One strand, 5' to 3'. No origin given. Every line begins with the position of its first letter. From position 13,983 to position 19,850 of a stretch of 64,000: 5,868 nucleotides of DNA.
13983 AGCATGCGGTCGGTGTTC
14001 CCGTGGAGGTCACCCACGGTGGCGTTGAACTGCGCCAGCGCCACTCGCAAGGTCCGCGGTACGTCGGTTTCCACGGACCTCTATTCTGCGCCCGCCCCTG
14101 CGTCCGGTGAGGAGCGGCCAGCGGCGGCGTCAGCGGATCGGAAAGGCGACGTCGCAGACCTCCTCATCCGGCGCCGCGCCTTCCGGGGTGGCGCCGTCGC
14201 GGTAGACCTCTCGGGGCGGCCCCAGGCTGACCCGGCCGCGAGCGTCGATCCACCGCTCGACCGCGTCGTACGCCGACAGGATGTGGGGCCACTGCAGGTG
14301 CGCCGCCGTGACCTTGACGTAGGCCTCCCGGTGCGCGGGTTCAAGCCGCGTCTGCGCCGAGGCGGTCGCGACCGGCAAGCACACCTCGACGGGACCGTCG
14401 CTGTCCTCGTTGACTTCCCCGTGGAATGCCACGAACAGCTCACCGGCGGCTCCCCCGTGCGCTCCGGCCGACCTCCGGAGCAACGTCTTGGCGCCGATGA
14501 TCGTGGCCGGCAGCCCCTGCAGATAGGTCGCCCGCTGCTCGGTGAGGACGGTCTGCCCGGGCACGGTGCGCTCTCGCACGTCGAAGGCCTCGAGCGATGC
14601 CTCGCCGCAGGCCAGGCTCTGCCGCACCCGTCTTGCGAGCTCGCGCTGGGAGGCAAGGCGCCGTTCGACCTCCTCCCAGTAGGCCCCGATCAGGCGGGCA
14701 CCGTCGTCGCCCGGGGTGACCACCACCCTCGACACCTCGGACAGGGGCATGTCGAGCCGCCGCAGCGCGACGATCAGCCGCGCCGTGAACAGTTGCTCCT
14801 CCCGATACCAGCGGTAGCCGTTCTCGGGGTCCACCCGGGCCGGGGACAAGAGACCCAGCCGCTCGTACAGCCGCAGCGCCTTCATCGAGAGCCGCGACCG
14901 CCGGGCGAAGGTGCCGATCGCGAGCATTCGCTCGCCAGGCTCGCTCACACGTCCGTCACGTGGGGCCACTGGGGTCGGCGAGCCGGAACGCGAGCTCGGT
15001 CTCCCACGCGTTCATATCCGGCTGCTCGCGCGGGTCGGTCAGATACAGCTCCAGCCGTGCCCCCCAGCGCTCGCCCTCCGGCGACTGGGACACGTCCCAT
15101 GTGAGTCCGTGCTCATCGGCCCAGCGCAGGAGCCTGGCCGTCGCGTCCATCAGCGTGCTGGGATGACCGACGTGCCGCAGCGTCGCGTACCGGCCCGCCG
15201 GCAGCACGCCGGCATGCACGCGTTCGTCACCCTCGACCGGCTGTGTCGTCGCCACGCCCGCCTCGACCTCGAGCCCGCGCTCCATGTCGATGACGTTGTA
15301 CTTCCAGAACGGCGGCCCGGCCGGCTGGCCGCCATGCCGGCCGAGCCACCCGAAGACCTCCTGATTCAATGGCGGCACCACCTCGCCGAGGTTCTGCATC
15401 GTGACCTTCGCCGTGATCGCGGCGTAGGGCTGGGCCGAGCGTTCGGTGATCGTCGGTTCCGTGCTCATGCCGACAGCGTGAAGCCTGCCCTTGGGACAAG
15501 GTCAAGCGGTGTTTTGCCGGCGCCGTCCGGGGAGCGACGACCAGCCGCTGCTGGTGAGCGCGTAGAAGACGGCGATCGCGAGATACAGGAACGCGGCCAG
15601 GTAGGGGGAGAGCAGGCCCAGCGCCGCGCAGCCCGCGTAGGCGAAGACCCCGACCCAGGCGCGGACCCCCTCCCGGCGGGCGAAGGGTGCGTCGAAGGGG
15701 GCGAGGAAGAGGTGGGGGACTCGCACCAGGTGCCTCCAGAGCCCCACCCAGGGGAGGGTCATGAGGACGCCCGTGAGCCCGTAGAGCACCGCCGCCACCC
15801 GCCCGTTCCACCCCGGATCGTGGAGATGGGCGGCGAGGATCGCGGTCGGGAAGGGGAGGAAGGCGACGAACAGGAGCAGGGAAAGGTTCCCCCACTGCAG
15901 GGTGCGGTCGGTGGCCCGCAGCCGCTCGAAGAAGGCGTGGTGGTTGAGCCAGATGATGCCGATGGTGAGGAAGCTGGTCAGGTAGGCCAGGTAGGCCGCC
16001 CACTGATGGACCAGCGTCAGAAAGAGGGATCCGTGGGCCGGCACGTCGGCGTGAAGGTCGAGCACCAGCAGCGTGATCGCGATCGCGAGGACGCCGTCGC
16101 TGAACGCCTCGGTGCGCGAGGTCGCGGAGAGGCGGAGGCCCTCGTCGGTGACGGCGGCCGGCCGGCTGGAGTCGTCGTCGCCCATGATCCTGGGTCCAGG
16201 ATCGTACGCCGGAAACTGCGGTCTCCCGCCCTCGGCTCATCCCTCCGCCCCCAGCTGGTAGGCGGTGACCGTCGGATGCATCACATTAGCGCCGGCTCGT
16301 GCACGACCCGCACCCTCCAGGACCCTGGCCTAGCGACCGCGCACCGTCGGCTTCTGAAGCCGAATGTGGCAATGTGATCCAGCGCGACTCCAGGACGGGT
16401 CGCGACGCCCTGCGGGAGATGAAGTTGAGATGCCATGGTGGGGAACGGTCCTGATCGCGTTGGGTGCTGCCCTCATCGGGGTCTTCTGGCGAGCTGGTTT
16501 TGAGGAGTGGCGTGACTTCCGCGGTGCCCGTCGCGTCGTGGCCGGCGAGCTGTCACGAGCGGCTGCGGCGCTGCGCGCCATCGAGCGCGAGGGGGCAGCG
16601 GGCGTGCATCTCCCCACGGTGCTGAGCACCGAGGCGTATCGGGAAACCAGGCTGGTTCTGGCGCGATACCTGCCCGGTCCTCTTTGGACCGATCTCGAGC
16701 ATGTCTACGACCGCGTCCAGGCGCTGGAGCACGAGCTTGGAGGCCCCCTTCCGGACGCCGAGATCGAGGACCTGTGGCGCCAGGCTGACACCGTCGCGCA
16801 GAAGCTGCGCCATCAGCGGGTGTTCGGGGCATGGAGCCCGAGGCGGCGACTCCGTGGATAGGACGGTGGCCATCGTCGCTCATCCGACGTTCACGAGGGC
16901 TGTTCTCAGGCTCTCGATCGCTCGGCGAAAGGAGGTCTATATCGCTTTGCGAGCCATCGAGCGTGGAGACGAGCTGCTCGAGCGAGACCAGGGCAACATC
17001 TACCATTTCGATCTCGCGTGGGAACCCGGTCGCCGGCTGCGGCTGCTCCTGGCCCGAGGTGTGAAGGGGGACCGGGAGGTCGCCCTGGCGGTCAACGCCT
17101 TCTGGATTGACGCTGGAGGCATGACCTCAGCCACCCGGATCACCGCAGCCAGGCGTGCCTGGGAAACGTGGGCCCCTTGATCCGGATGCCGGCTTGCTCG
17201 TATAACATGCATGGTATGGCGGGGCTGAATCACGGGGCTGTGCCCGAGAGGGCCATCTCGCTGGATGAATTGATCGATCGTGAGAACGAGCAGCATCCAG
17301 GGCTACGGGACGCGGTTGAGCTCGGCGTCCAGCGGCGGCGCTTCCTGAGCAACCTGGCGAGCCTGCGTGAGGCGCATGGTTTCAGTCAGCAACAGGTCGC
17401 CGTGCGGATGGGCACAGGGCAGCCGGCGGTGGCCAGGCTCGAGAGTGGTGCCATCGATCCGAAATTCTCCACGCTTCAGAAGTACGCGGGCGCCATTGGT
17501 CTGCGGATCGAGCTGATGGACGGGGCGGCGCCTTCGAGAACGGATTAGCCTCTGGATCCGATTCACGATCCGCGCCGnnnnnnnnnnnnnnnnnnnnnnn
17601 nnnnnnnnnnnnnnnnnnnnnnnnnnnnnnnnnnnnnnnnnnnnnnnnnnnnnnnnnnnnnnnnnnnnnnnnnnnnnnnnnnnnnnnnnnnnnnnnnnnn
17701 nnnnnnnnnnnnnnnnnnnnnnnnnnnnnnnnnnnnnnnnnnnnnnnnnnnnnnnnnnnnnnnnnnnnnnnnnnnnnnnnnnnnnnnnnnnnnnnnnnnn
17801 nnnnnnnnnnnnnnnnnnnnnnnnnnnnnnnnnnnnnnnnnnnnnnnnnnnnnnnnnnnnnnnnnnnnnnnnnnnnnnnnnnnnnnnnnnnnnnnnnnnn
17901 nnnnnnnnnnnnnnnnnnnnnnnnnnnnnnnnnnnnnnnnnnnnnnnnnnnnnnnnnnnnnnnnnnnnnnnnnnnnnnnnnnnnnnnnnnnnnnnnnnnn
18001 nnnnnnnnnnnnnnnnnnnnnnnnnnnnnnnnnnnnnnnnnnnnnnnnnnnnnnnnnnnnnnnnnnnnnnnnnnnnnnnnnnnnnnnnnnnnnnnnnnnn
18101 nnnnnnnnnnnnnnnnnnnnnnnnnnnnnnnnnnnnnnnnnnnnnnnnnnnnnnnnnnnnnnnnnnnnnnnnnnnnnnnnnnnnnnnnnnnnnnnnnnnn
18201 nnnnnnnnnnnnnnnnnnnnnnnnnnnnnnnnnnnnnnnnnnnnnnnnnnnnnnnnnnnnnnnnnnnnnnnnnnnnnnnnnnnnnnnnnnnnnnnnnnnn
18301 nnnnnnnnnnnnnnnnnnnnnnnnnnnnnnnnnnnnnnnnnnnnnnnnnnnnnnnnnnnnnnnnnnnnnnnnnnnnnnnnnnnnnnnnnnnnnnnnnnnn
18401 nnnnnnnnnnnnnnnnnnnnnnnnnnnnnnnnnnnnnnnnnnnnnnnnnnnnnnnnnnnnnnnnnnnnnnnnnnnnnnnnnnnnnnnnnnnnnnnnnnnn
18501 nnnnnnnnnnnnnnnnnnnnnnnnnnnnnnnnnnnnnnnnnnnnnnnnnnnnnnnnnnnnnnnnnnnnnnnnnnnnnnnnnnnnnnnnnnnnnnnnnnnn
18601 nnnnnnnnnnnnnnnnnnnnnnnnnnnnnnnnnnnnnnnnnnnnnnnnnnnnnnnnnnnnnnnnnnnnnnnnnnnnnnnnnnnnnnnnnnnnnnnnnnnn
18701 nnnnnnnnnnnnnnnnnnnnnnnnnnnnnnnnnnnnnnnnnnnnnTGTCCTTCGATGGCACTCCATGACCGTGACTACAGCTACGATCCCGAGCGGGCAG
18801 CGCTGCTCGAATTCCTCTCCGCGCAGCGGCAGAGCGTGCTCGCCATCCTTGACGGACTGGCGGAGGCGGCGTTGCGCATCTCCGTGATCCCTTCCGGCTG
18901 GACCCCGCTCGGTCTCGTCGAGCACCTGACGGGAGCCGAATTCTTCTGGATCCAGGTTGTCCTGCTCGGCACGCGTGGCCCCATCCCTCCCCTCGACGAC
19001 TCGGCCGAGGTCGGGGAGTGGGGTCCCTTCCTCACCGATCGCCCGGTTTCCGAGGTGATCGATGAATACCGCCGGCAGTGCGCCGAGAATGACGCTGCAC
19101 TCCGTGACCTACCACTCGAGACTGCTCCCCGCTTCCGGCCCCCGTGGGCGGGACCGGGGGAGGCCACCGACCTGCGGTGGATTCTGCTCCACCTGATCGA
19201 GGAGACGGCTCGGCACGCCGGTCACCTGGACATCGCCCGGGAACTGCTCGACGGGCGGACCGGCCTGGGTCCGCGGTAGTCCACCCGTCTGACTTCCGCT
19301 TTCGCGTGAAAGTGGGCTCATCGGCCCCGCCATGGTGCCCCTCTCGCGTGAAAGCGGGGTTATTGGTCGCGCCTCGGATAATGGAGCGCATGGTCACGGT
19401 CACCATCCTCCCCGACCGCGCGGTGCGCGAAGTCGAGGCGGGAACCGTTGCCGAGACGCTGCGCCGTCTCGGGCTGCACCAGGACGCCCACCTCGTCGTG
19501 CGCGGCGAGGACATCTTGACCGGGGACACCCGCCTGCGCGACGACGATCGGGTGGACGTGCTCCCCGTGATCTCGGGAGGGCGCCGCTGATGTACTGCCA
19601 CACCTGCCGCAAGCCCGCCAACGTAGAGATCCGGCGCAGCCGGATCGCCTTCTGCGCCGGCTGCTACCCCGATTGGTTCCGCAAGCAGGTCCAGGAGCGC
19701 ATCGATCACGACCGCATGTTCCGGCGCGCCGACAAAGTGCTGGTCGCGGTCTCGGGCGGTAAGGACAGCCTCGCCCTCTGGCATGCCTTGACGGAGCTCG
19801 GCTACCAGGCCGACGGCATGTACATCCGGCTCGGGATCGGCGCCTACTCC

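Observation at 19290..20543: ThiS-like sulfur carrier ending in GG-RR, translationally coupled (TGATG) to a TtuA-type tRNA thiolase. Two direct repeats lie upstream.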

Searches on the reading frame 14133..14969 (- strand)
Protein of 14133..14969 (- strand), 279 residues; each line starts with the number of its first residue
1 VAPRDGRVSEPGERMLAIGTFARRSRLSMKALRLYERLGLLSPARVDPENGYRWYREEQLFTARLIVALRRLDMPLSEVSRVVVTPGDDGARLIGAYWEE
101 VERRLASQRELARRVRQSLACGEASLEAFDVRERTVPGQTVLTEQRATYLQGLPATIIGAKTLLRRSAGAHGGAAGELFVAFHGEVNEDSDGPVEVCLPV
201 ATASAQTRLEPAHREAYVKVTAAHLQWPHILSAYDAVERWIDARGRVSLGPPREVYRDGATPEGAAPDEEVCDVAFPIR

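Call 55: search_protein_families(library=pfam, proteins=[window:14133-14969:-], max_evalue=0.001)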
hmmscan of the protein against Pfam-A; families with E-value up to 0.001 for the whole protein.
window:14133-14969:- (279 aa): 2 families
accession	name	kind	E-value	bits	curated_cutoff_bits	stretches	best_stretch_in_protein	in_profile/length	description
PF13411.12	MerR_1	-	6e-11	42.7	21.6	1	18-82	3-65/69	MerR HTH family regulatory protein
PF00376.29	MerR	-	5.9e-09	36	28.2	1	18-55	2-38/38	MerR family regulatory protein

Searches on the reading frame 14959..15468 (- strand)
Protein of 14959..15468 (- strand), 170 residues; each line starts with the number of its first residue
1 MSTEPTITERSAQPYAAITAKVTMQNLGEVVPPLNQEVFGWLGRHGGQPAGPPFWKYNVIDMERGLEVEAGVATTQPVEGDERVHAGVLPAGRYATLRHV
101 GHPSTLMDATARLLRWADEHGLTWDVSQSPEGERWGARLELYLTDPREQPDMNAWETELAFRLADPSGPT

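Call 55: search_protein_families(library=pfam, proteins=[window:14959-15468:-], max_evalue=0.001)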
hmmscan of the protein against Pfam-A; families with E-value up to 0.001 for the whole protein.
window:14959-15468:- (170 aa): 1 family
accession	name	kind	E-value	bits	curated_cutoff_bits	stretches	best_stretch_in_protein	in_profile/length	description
PF06445.20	GyrI-like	-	3.9e-17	63.4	26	1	4-163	2-154/155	GyrI-like small molecule binding domain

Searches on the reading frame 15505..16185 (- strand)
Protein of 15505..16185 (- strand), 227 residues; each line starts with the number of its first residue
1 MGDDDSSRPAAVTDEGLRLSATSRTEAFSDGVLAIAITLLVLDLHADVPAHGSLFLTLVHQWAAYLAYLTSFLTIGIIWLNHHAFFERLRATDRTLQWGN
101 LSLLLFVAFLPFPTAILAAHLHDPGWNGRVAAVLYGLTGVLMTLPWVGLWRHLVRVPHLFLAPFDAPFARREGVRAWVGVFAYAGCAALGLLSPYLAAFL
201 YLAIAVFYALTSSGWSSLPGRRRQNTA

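Call 55: search_protein_families(library=pfam, proteins=[window:15505-16185:-], max_evalue=0.001)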
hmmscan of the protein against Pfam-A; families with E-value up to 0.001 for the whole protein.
window:15505-16185:- (227 aa): 1 family
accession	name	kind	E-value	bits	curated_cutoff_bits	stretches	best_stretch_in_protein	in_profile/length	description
PF06736.16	TMEM175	-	5.3e-26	91.4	25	1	24-111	1-88/88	Endosomal/lysosomal potassium channel TMEM175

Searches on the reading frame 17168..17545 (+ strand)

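Call 55: search_protein_families(library=pfam, proteins=[window:17168-17545:+], max_evalue=0.001)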
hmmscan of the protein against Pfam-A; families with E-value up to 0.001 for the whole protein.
window:17168-17545:+ (126 aa): 4 families
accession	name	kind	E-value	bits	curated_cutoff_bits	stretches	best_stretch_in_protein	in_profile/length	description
PF01381.28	HTH_3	-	1.7e-11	44.4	23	1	63-115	1-53/55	Helix-turn-helix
PF13560.12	HTH_31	-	7.4e-09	36.2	27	1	63-112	6-56/64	Helix-turn-helix domain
PF13744.12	HTH_37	-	0.00014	22.1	27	1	48-116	9-77/80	Helix-turn-helix domain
PF12844.13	HTH_19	-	0.00092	19.5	30.2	0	62-111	3-52/64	Helix-turn-helix domain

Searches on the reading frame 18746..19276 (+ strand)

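Call 5: search_protein_families(library=pfam, proteins=[window:18746-19276:+], max_evalue=0.01)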
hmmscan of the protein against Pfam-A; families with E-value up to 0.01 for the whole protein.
window:18746-19276:+ (177 aa): 4 families
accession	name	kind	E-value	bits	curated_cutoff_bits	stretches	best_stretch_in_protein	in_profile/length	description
PF04978.18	MST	-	5.3e-38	131.2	27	1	20-170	2-149/149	Mycothiol-S-transferase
PF12867.12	DinB_2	-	1.5e-15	58.2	24.8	1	24-160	2-127/128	DinB superfamily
PF11716.13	MDMPI_N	-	6.8e-05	24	24.2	1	25-152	2-131/140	Mycothiol maleylpyruvate isomerase N-terminal domain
PF05163.17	DinB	-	0.0064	16.9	23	1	20-160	8-137/165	DinB family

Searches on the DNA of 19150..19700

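Call 48: search_rna_families(source=window, start=19150, end=19700, threshold=evalue, max_evalue=1)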
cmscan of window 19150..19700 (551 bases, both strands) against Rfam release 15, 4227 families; matches with E-value up to 1: 0.
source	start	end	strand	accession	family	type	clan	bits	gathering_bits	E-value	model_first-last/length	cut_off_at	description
